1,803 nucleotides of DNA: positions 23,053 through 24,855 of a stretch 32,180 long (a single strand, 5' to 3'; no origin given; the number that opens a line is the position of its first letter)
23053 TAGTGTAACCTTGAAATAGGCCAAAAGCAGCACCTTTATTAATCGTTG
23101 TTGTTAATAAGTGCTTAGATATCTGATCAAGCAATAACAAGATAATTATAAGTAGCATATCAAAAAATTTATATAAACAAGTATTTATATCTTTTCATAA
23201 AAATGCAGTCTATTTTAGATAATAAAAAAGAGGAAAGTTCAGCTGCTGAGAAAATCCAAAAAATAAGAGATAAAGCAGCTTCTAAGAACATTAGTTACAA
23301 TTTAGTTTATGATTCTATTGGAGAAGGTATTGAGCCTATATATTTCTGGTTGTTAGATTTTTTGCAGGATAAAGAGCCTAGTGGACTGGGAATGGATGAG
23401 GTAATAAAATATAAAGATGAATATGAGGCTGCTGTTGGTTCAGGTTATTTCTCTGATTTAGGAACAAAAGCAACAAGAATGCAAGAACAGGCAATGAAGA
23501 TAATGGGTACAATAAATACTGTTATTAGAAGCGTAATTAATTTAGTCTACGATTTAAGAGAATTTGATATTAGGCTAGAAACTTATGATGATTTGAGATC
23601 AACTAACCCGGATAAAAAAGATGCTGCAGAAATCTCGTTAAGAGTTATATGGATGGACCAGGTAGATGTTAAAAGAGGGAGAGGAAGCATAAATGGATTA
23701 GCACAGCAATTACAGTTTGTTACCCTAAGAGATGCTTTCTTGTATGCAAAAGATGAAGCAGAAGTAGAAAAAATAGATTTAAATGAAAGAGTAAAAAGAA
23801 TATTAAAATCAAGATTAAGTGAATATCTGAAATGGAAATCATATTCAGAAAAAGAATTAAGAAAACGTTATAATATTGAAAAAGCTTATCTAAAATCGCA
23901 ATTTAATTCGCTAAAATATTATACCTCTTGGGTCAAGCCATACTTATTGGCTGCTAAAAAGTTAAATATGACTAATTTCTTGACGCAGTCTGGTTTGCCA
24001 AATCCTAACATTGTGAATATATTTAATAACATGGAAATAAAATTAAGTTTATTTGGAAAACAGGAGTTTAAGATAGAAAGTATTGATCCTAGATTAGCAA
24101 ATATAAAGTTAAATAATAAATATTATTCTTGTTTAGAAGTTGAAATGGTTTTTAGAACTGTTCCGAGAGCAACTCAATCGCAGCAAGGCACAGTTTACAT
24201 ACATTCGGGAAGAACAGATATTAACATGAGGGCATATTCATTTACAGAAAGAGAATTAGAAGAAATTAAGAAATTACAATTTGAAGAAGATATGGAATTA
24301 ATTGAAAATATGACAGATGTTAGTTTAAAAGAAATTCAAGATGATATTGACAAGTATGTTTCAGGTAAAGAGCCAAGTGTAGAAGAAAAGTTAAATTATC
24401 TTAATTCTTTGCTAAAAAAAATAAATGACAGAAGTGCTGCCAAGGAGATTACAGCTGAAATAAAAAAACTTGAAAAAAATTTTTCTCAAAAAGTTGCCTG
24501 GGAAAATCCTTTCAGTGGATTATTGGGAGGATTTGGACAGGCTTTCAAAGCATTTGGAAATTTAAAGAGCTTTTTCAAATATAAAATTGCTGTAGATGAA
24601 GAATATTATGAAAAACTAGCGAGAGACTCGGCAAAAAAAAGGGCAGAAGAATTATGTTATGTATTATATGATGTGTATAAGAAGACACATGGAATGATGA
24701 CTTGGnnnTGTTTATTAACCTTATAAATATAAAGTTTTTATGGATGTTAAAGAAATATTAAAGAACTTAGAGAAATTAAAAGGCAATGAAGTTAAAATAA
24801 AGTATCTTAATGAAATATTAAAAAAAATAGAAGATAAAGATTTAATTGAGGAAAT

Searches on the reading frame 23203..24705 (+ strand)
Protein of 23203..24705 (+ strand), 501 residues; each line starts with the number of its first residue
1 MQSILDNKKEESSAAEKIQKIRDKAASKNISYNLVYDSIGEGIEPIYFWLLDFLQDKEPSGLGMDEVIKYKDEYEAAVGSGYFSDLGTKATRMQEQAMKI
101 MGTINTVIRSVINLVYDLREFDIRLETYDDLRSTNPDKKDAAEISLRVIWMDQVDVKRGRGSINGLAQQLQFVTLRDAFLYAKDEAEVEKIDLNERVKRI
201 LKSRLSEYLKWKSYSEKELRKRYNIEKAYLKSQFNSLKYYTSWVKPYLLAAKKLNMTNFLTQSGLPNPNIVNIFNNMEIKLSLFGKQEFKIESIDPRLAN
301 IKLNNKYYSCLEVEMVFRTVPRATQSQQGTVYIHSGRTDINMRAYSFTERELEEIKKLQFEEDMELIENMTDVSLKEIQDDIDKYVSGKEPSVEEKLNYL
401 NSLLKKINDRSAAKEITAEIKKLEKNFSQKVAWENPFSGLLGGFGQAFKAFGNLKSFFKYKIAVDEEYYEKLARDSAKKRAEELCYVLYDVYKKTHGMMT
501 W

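Call 3: search_protein_families(library=pfam, proteins=[window:23203-24705:+], max_evalue=1)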
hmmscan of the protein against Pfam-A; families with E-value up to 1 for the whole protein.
window:23203-24705:+ (501 aa): 0 families

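Call 19: search_protein_families(library=ncbifam, proteins=[window:23203-24705:+], max_evalue=1)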
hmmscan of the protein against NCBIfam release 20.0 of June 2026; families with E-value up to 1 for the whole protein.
window:23203-24705:+ (501 aa): 1 family
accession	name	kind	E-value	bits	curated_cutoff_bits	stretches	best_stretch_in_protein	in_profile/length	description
NF033163.1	lipo_LipL71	equivalog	0.0003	19.9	600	1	348-429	181-259/471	lipoprotein LipL71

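Call 28: find_homologous_proteins(query=window:23203-24705:+)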
Query window:23203-24705:+ (501 aa): 606 proteins with E <= 0.001 among 8000 candidates; the best 120 are listed.
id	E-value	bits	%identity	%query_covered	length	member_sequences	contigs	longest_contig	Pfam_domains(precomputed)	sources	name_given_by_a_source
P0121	0.0e+0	1099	100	100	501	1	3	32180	-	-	-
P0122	6.5e-238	808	73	98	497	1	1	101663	-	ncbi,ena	-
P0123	8.2e-232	788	70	100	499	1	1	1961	-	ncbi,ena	-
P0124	3.8e-227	773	70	98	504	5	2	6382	-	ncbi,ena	-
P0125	7.3e-220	749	68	100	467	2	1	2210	-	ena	-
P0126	3.2e-219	747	70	99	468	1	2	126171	-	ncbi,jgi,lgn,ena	-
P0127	2.7e-213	727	68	99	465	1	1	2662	-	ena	-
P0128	3.4e-211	720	66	98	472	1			-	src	-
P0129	4.0e-211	720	67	99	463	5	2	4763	-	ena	-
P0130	1.7e-209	715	67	99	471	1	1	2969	-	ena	-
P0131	2.3e-200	685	65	98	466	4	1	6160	-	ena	-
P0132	3.2e-188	645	60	99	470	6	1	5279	-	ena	-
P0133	1.9e-186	639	58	99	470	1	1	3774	-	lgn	-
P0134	6.0e-185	634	59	98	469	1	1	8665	-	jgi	jgi:hypothetical protein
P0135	3.2e-184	631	58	99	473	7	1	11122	-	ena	-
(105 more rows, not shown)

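Call 43: predict_structure(alignment_id=A2)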
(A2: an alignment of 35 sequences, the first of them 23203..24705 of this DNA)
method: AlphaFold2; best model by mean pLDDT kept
length: 501 residues; sequences in the alignment: 35
mean_pLDDT: 75.5   pTM: 0.55
mean pLDDT of the five models: 75.5, 75.2, 72.6, 72.6, 71.2
residues with pLDDT >= 90: 79; 70-90: 267; 50-70: 91; < 50: 64
segments of 3 or more residues with pLDDT < 50: 1-10, 76-87, 265-275, 432-446, 451-462
pLDDT, mean of each block of 10 residues (from residue 1): 39 77 81 80 82 89 86 52 47 67 82 89 89 87 89 79 72 78 86 85 89 90 90 83 69 55 48 55 89 83 87 82 62 73 92 85 73 68 71 75 89 90 74 44 48 44 70 91 92 81 50
secondary structure, 60 per line:
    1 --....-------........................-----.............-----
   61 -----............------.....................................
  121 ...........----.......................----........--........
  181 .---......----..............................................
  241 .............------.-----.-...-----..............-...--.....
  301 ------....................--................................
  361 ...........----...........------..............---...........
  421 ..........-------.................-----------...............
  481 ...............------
elements in order: H3-6 H14-25 E26-37 H43-55 E66-77 H84-131 H136-158 H163-170 H173-181 H185-190 H195-253 E276-289 H296-300 E307-326 E329-348 H349-371 H376-386 H393-406 H410-430 H438-454 H466-495

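Call 45: fold_search(model_id=the predicted structure, library=pdb)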
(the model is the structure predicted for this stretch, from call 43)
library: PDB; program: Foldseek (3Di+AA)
matches with E <= 10: 572; with E <= 0.001: 0
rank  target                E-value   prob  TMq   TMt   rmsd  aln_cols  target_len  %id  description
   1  8zar_B                1.1e-02  0.51  0.17  0.23  22.5       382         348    9  EmrAB-TolC MFS-type tripartite multidrug efflux pump FA (released 2025-04-30)
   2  2ns9_A                1.6e-02  0.18  0.06  0.17  17.7       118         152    6  Crystal structure of protein APE2225 from Aeropyrum pernix K1, Pfam COXG (released 2006-11-14)
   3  8zal_B                1.7e-02  0.44  0.17  0.23  22.4       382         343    9  EmrAB-TolC MFS-type tripartite multidrug efflux pump EA (released 2025-04-30)
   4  4tko                  2.9e-02  0.20  0.12  0.17  30.1       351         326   11  Structure of the periplasmic adaptor protein EmrA (released 2014-07-09)
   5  8zar_D                6.8e-02  0.28  0.18  0.22  21.2       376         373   10  EmrAB-TolC MFS-type tripartite multidrug efflux pump FA (released 2025-04-30)
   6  2eae_A                1.5e-01  0.08  0.07  0.05  19.8       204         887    8  Crystal structure of 1,2-a-L-fucosidase from Bifidobacterium bifidum in complexes with products (released 2007-04-24)
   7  1bg1_A                1.6e-01  0.10  0.11  0.10  33.3       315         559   10  TRANSCRIPTION FACTOR STAT3B/DNA COMPLEX (released 1999-01-13)
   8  5jqm_A                1.6e-01  0.06  0.07  0.12  19.6       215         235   13  Crystal Structure of Phosphatidic acid Transporter Ups1/Mdm35 Void of Bound Phospholipid from Saccharomyces Cerevisiae (released 2017-07-12)
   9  8ts7_B                1.9e-01  0.20  0.12  0.20  15.5       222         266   15  Human PI3K p85alpha/p110alpha (released 2023-11-22)
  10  4xhr_A                1.9e-01  0.06  0.06  0.14  17.6       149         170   11  Structure of a phospholipid trafficking complex, native (released 2015-07-01)
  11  5f8r_A                2.0e-01  0.11  0.11  0.12  25.1       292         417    9  Blood group antigen binding adhesin BabA of Helicobacter pylori strain S831 in complex with blood group H Lewis b hexa (released 2016-01-20)
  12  6f1t_L                2.1e-01  0.15  0.09  0.15  22.5       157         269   11  Cryo-EM structure of two dynein tail domains bound to dynactin and BICDR1 (released 2018-01-17)
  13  5sx8_B                2.3e-01  0.23  0.13  0.24  15.3       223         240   15  Crystal Structure of PI3Kalpha in complex with fragments 12 and 15 (released 2017-02-15)
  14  7myn_B                2.5e-01  0.15  0.14  0.22  15.8       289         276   15  Cryo-EM Structure of p110alpha in complex with p85alpha (released 2021-11-10)
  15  3otl_A                2.5e-01  0.05  0.06  0.14  17.5       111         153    9  Three-dimensional Structure of the putative uncharacterized protein from Rhizobium leguminosarum at the resolution 1.9 (released 2010-09-22)
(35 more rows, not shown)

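Call 62: fold_search(model_id=the predicted structure, library=viral)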
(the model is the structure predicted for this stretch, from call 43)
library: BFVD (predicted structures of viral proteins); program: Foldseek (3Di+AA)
matches with E <= 10: 751; with E <= 0.001: 0
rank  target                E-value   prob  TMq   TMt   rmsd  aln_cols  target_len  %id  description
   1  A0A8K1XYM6            2.0e-03  0.20  0.11  0.10  26.8       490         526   10  (no name in the UniProt tables at hand)
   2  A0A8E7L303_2          2.9e-03  0.25  0.10  0.07  20.7       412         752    7  Tail protein [Enterococcus phage 113]
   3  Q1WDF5                1.4e-02  0.16  0.10  0.05  45.5       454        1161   12  (no name in the UniProt tables at hand)
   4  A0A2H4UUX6            1.6e-02  0.13  0.12  0.10  31.4       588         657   10  Cas12f1-like TNB domain-containing protein [Bodo saltans virus]
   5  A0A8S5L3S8            2.4e-02  0.21  0.12  0.15  26.4       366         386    8  Maturation protein [ssRNA phage SRR5208570_4]
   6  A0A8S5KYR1            2.9e-02  0.08  0.10  0.11  25.9       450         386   11  Maturation protein [ssRNA phage Gephyllon.1_14]
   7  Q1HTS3                4.3e-02  0.12  0.10  0.10  82.5       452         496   13  F3L [Squirrelpox virus]
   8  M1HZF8                5.0e-02  0.12  0.09  0.14  21.1       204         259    7  (no name in the UniProt tables at hand)
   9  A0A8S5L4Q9            6.7e-02  0.10  0.12  0.12  24.6       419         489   10  Maturation protein [ssRNA phage SRR5466725_16]
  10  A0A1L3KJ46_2          8.3e-02  0.11  0.10  0.05  46.2       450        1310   12  (no name in the UniProt tables at hand)
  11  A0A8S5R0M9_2          9.3e-02  0.08  0.10  0.07  46.5       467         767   14  Chromosome segregation ATPase [Siphoviridae sp. ctyvQ1]
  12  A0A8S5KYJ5            9.9e-02  0.13  0.07  0.08  12.3       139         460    7  Maturation protein [ssRNA phage Esthiorhiza.4_12]
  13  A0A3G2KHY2            1.2e-01  0.14  0.14  0.08  22.7       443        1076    8  Uncharacterized protein [Arthrobacter phage Maureen]
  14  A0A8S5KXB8            1.2e-01  0.08  0.12  0.15  23.0       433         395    9  Maturation protein [ssRNA phage AIN001]
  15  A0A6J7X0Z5            1.2e-01  0.20  0.15  0.14  43.5       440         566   11  Uncharacterized protein [uncultured Caudovirales phage]
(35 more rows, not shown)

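Call 69: search_protein_families(library=padloc, proteins=[window:23203-24705:+], max_evalue=0.01)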
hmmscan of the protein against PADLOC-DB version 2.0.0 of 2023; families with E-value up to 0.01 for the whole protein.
window:23203-24705:+ (501 aa): 0 families
